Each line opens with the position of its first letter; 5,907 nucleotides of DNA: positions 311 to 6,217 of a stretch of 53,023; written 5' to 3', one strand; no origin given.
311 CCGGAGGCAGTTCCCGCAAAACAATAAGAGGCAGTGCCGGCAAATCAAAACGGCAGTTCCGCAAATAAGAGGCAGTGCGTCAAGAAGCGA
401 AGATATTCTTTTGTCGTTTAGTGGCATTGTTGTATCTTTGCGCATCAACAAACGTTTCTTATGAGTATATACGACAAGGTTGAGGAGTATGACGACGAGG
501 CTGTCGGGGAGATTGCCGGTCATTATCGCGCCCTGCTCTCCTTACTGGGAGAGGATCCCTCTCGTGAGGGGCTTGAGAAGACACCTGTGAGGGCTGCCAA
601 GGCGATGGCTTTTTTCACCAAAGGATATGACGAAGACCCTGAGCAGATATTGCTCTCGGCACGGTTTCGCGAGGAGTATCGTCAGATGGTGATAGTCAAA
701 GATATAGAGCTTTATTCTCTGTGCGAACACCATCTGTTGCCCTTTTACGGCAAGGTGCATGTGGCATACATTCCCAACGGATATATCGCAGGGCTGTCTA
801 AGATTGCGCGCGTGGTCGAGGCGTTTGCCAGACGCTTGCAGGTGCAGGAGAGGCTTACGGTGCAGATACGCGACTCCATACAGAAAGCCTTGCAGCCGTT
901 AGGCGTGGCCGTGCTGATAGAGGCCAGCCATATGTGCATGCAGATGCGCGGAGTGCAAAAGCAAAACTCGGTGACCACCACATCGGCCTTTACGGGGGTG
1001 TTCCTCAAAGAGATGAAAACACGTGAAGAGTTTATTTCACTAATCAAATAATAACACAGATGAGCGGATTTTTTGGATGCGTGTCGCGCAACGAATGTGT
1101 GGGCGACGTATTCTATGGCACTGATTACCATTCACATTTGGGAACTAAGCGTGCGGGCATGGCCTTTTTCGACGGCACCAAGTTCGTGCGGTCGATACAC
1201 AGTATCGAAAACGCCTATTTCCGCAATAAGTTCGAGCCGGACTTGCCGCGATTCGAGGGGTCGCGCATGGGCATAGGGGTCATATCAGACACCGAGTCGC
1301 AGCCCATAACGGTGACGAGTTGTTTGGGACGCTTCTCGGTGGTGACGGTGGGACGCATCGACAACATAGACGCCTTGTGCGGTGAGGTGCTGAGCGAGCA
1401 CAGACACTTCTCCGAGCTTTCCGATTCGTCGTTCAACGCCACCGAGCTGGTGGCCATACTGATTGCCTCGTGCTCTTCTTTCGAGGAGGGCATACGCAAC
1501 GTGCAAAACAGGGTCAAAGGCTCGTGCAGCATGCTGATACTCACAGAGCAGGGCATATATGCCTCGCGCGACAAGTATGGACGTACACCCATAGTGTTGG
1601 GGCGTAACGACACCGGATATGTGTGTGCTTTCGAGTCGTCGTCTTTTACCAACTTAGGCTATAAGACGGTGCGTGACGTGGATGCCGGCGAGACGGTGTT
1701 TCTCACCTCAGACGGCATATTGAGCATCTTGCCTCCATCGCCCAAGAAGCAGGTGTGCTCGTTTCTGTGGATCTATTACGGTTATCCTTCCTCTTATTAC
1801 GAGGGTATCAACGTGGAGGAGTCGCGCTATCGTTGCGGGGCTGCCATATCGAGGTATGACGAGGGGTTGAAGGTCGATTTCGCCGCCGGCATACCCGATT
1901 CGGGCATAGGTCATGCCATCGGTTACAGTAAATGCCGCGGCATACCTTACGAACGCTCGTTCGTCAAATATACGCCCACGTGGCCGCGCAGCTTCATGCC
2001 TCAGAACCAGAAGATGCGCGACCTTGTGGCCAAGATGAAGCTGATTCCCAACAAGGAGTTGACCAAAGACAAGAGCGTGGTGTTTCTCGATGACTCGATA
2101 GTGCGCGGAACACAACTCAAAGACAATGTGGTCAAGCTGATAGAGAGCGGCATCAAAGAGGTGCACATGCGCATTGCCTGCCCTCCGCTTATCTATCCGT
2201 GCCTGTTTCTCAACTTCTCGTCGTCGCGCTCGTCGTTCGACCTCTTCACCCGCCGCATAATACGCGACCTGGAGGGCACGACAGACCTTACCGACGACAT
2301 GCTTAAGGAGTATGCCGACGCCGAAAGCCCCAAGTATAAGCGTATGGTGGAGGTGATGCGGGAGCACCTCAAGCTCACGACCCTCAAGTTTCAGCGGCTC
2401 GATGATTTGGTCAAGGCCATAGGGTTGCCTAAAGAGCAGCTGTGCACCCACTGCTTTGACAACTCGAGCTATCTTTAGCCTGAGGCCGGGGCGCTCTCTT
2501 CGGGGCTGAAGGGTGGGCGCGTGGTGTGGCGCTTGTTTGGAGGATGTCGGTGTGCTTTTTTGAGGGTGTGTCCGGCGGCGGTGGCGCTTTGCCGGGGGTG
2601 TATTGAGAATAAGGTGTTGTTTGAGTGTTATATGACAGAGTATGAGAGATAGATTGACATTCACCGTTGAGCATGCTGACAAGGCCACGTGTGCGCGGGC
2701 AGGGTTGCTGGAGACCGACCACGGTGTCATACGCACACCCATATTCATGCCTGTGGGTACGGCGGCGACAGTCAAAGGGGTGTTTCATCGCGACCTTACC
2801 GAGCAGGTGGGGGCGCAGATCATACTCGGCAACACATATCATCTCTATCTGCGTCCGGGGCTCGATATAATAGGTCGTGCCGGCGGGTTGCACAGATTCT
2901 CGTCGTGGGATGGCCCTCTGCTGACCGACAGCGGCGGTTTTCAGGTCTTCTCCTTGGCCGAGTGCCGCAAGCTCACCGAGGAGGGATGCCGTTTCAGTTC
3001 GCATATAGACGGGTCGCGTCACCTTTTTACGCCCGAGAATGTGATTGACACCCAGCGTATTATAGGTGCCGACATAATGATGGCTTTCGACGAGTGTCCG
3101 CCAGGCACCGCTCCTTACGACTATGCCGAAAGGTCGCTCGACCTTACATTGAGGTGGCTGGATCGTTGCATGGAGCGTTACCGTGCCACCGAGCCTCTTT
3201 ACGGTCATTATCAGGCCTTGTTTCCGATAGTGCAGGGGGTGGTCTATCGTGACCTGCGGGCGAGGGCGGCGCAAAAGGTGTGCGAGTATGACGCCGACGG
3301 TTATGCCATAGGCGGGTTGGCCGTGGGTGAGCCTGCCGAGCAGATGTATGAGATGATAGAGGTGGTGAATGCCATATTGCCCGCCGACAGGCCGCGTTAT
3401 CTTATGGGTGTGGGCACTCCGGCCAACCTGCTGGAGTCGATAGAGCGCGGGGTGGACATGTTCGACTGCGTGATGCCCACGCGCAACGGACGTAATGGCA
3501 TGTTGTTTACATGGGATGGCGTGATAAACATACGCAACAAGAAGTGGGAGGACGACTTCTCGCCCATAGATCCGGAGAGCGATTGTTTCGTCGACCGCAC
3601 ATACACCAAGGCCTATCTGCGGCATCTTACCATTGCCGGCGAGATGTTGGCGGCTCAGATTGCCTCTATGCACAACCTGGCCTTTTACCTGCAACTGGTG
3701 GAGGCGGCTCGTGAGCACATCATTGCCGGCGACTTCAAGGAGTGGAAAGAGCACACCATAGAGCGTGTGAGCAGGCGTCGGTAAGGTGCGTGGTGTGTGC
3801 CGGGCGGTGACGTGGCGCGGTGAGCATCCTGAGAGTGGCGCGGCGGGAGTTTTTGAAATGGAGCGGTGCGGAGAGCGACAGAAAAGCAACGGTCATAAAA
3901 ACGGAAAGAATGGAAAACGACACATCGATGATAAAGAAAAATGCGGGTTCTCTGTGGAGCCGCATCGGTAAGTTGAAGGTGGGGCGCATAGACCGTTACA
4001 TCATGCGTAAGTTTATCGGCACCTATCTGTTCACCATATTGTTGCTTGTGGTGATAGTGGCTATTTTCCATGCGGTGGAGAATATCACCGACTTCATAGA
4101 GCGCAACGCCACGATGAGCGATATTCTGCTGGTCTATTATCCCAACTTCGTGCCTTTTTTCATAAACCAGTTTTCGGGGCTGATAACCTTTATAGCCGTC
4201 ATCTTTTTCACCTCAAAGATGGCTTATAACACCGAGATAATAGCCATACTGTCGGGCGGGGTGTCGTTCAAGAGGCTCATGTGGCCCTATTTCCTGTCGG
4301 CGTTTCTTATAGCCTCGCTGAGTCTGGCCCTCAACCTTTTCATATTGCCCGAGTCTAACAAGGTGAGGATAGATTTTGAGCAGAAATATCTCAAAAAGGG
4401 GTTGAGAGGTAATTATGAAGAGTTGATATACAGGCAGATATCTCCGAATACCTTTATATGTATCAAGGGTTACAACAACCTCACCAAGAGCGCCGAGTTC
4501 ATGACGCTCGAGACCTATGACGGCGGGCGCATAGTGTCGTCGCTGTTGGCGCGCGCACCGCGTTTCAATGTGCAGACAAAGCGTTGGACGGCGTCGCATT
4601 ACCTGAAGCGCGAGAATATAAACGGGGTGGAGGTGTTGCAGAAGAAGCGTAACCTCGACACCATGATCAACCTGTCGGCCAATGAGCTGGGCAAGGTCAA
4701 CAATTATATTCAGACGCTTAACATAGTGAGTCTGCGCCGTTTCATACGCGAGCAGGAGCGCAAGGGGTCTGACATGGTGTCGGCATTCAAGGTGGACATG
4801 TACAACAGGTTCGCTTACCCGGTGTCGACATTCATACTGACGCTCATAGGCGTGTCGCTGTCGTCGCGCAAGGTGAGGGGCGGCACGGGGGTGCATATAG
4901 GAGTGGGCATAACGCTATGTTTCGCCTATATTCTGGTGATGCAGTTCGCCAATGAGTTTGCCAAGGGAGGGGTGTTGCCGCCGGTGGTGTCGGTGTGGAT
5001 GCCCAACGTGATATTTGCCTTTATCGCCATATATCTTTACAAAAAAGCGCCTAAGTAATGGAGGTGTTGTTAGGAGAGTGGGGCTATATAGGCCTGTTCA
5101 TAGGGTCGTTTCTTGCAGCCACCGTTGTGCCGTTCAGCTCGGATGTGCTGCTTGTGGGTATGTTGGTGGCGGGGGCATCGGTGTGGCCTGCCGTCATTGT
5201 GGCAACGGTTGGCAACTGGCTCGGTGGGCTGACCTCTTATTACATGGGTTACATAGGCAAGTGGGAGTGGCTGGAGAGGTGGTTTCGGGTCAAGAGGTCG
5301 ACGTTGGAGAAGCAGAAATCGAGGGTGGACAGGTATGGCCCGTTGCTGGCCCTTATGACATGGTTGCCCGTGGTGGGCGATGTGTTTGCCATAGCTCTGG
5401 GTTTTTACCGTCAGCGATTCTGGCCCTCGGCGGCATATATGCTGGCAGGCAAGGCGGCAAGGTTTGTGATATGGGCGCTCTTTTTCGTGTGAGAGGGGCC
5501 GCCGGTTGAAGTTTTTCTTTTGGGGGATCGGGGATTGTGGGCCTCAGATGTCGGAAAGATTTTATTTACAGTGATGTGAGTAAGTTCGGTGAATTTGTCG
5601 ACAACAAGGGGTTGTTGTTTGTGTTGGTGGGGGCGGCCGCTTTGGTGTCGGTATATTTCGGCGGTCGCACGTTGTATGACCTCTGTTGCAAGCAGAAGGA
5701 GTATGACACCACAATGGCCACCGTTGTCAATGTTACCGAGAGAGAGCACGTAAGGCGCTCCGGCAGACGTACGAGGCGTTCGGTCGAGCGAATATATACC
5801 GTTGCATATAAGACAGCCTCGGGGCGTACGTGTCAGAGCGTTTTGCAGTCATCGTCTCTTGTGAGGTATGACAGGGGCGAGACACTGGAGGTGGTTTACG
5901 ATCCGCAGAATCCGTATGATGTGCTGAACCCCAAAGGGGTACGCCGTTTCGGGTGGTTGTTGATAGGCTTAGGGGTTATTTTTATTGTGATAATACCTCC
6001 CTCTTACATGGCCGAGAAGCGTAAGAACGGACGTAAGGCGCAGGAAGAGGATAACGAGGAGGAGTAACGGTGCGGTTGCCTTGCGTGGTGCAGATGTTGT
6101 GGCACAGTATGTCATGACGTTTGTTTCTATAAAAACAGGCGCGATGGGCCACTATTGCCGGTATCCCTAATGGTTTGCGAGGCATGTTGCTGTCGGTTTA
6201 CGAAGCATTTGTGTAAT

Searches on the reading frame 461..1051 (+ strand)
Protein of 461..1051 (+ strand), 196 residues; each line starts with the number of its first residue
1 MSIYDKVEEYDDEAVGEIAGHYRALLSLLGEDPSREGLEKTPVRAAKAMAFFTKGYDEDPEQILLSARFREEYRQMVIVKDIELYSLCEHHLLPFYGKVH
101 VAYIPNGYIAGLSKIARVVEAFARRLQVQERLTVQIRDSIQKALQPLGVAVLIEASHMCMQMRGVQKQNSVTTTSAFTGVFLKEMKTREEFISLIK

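Call 84: search_protein_families(library=pfam, proteins=[window:461-1051:+], max_evalue=0.00001)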
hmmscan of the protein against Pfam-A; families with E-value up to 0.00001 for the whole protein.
window:461-1051:+ (196 aa): 1 family
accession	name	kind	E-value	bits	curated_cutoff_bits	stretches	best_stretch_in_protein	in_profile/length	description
PF01227.27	GTP_cyclohydroI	-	3.5e-76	255.1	27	1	19-195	2-178/179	GTP cyclohydrolase I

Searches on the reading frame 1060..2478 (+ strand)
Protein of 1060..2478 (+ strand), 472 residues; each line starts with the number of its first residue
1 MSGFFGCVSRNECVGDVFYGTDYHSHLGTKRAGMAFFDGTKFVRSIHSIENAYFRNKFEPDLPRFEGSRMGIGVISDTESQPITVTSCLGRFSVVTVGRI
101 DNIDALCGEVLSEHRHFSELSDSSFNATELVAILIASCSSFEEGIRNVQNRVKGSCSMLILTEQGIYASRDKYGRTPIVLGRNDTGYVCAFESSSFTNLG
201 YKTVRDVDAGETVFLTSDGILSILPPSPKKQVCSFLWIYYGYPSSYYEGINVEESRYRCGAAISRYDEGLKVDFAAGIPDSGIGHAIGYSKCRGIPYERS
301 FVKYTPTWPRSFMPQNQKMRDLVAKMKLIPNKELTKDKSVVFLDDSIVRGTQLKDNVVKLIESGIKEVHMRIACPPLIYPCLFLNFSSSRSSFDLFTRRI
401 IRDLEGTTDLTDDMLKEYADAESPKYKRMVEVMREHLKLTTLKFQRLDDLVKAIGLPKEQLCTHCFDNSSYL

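Call 84: search_protein_families(library=pfam, proteins=[window:1060-2478:+], max_evalue=0.00001)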
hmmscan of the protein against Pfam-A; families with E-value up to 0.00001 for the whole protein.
window:1060-2478:+ (472 aa): 1 family
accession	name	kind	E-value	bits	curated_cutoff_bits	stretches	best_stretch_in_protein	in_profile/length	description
PF13537.11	GATase_7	-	1.2e-08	35.5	25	1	71-193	5-118/123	Glutamine amidotransferase domain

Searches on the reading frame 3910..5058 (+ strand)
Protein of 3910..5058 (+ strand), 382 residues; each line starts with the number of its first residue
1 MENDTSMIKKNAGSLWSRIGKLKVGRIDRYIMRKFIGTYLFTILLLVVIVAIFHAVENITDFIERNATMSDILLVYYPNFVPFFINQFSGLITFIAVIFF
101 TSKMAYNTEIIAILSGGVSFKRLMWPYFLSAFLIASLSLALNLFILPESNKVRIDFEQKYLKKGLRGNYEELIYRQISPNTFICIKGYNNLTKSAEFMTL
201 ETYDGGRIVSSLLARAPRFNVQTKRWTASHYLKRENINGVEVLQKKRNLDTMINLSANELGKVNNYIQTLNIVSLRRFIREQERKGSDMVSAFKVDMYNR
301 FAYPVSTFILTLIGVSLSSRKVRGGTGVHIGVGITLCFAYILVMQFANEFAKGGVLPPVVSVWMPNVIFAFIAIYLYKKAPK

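Call 84: search_protein_families(library=pfam, proteins=[window:3910-5058:+], max_evalue=0.00001)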
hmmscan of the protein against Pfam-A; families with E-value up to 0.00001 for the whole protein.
window:3910-5058:+ (382 aa): 1 family
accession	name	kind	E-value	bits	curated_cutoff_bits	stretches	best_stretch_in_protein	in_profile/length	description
PF03739.19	LptF_LptG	-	1.9e-59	201.9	27.9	1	29-379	1-353/353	Lipopolysaccharide export system permease LptF/LptG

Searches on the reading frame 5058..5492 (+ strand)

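Call 84: search_protein_families(library=pfam, proteins=[window:5058-5492:+], max_evalue=0.00001)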
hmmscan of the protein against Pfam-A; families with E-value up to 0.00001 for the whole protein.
window:5058-5492:+ (144 aa): 1 family
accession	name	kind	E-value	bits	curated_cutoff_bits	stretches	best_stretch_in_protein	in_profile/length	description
PF09335.16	VTT_dom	-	6.1e-10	40.1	33.9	1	30-142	7-120/123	VTT domain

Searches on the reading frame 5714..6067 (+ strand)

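Call 84: search_protein_families(library=pfam, proteins=[window:5714-6067:+], max_evalue=0.00001)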
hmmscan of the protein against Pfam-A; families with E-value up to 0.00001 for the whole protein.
window:5714-6067:+ (117 aa): 1 family
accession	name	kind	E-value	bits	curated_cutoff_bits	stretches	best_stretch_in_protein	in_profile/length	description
PF12158.14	DUF3592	-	2.2e-07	31.9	25.3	1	2-69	3-76/84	Domain of unknown function (DUF3592)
